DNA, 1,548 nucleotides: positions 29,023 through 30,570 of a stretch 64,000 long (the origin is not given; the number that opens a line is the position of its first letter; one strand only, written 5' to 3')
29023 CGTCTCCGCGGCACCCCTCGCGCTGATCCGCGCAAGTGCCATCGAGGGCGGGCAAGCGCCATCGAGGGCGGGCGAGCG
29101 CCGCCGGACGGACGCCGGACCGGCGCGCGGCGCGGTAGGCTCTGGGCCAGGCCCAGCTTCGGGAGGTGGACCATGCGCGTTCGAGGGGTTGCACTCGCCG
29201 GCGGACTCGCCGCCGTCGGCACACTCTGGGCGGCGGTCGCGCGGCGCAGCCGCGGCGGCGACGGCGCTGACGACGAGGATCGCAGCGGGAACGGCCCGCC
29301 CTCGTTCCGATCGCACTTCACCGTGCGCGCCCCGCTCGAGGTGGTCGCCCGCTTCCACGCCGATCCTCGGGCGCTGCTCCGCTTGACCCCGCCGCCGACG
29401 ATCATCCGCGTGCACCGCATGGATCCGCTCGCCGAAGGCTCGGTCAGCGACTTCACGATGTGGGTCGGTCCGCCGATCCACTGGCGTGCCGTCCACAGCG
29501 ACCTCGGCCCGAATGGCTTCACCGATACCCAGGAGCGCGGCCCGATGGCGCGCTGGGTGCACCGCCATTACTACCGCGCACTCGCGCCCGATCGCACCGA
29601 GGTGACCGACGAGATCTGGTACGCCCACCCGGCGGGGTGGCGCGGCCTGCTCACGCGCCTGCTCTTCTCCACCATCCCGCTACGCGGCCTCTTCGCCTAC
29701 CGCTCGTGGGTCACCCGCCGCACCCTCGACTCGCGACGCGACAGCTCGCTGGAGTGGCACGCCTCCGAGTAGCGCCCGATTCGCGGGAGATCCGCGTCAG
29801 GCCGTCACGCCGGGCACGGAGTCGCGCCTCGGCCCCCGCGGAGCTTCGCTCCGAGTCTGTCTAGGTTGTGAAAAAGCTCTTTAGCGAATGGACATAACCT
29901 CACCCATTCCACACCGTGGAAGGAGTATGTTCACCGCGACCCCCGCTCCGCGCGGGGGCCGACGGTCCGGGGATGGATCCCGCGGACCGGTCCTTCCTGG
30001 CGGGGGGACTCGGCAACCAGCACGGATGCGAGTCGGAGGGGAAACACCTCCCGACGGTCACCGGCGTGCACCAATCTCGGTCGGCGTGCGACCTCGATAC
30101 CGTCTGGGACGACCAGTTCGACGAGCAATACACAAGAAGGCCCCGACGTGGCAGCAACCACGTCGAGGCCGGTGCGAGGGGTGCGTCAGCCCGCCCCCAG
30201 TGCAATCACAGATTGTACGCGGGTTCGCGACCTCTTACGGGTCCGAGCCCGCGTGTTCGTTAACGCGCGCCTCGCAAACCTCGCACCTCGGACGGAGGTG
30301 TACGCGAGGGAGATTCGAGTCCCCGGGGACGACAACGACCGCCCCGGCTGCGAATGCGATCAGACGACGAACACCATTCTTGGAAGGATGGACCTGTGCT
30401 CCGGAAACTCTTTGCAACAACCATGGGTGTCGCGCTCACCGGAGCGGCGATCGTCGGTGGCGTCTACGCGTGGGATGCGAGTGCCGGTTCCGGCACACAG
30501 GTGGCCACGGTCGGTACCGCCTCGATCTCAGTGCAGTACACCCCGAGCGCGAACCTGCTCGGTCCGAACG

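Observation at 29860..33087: Lower-GC island encoding a TasA-like fibre/surface module without its signal peptidase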

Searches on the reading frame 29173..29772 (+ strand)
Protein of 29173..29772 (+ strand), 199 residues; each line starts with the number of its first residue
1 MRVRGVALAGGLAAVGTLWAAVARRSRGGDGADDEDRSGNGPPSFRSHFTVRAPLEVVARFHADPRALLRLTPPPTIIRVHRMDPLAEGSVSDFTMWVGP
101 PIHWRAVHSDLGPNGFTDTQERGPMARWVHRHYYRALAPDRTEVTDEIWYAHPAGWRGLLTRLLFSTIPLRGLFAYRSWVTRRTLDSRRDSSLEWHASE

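Call 8: search_protein_families(library=pfam, proteins=[window:29173-29772:+], max_evalue=0.001)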
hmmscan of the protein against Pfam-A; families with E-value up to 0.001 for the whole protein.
window:29173-29772:+ (199 aa): 0 families

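Call 59: find_homologous_proteins(query=window:29173-29769:+, max_evalue=1e-10)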
Query window:29173-29769:+ (199 aa): 692 proteins with E <= 1e-10 among 3555 candidates; the best 120 are listed.
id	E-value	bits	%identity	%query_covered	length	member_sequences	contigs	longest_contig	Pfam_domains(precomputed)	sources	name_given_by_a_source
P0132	2.7e-131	454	100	100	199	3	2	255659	-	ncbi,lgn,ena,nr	ncbi:MAG: cyclase [Chloroflexi bacterium]|nr:cyclase [Chloroflexota bacterium] MDA1146295.1 cyclase 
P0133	1.4e-72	262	68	96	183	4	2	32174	-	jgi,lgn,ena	jgi:ligand-binding SRPBCC domain-containing protein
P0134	3.6e-72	261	66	96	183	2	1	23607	-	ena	-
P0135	5.1e-72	260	66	96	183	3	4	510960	-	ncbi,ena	-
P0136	5.5e-72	260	72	78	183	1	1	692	-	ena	-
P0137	2.6e-71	258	75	75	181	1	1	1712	-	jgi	jgi:ligand-binding SRPBCC domain-containing protein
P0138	7.7e-70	253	69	82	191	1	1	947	-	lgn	-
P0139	2.2e-69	251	74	72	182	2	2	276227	-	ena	-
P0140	3.0e-68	248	72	77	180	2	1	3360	-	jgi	jgi:ligand-binding SRPBCC domain-containing protein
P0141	6.8e-68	247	71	81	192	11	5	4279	-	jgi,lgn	jgi:ligand-binding SRPBCC domain-containing protein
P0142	1.5e-67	245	73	73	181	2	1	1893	-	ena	-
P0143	1.8e-67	245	63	96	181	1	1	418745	-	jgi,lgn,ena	-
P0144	5.1e-66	240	72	75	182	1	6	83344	-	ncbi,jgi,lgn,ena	jgi:ligand-binding SRPBCC domain-containing protein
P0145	1.2e-65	239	72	75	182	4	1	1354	-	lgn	-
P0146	3.7e-65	238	70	75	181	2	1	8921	-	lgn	-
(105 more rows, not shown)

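Call 61: find_encoding_contigs(protein=P0139, flank=9000, max_places=3)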
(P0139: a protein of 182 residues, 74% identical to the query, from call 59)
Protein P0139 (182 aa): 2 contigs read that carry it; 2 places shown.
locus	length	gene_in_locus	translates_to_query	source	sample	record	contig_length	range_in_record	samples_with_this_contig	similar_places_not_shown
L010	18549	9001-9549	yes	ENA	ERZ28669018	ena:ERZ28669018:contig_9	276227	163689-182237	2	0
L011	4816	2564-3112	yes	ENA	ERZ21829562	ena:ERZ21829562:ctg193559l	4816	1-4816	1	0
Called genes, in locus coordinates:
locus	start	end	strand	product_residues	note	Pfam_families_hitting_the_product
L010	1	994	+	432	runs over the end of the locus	PF00890:FAD_binding_2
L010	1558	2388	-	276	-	-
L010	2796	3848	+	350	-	PF00296:Bac_luciferase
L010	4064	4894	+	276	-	-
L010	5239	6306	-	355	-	PF03706:LPG_synthase_TM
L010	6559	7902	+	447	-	-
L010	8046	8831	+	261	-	PF00378:ECH_1, PF16113:ECH_2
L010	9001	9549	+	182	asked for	-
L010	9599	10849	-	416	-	PF02515:CoA_transf_3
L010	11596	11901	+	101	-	PF00253:Ribosomal_S14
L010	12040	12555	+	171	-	-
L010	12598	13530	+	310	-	-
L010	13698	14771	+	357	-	PF00793:DAHP_synth_1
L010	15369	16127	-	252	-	PF00300:His_Phos_1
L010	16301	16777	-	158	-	PF07080:DUF1348, PF12680:SnoaL_2 (weak)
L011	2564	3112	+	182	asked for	-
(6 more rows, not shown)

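Call 62: find_encoding_contigs(protein=P0144, flank=9000, max_places=3)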
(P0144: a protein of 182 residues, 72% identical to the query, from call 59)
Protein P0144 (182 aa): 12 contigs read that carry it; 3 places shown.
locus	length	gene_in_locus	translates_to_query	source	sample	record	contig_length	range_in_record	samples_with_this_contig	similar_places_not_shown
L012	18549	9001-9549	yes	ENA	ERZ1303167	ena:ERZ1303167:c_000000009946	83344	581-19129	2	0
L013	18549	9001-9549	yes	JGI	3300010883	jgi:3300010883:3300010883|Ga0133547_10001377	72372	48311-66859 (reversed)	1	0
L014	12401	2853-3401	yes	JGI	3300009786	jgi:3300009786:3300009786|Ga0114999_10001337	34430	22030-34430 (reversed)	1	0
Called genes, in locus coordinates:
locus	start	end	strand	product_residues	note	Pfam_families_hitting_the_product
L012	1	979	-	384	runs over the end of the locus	PF25145:NfeD1b_N, PF00574:CLP_protease (weak), PF24961:NfeD_membrane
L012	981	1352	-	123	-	PF01243:PNPOx_N (weak), PF04075:F420H2_quin_red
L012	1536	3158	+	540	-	PF01268:FTHFS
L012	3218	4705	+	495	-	PF00890:FAD_binding_2, PF01266:DAO, PF03486:HI0933_like (faint), PF07992:Pyr_redox_2 (faint), PF12831:FAD_oxidored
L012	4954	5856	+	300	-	PF00296:Bac_luciferase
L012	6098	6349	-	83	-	PF01661:Macro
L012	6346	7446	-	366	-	PF03706:LPG_synthase_TM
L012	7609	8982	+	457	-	-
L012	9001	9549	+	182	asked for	-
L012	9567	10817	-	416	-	PF02515:CoA_transf_3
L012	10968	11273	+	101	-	PF00253:Ribosomal_S14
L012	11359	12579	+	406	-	PF01306:LacY_symp (faint), PF07690:MFS_1, PF12832:MFS_1_like, PF13347:MFS_2 (faint), PF00083:Sugar_tr, PF11700:ATG22 (weak), PF12832:MFS_1_like (weak), PF07690:MFS_1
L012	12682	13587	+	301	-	-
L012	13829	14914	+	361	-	PF00793:DAHP_synth_1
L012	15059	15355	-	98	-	PF01638:HxlR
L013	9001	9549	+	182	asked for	-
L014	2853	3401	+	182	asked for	-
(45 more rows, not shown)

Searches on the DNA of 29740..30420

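Call 64: search_rna_families(source=window, start=29740, end=30420, threshold=evalue, max_evalue=1)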
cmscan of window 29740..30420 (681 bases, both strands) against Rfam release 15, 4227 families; matches with E-value up to 1: 0.
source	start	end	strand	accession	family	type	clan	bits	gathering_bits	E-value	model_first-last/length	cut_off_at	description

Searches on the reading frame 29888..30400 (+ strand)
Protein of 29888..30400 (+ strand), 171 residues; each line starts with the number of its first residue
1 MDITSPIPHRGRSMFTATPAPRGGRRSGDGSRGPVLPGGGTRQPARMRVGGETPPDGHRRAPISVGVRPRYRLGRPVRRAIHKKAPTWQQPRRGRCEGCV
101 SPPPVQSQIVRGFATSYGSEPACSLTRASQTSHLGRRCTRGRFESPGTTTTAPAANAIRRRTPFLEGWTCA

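Call 87: search_protein_families(library=pfam, proteins=[window:29888-30400:+], max_evalue=0.1)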
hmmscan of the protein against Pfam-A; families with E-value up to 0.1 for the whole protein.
window:29888-30400:+ (171 aa): 0 families

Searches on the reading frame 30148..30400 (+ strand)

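Call 87: search_protein_families(library=pfam, proteins=[window:30148-30400:+], max_evalue=0.1)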
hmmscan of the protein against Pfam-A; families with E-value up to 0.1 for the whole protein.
window:30148-30400:+ (84 aa): 1 family
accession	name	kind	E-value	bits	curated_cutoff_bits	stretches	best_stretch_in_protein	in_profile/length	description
PF15451.11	DUF4632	-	0.076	13.5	27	0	7-31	44-68/71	Domain of unknown function (DUF4632)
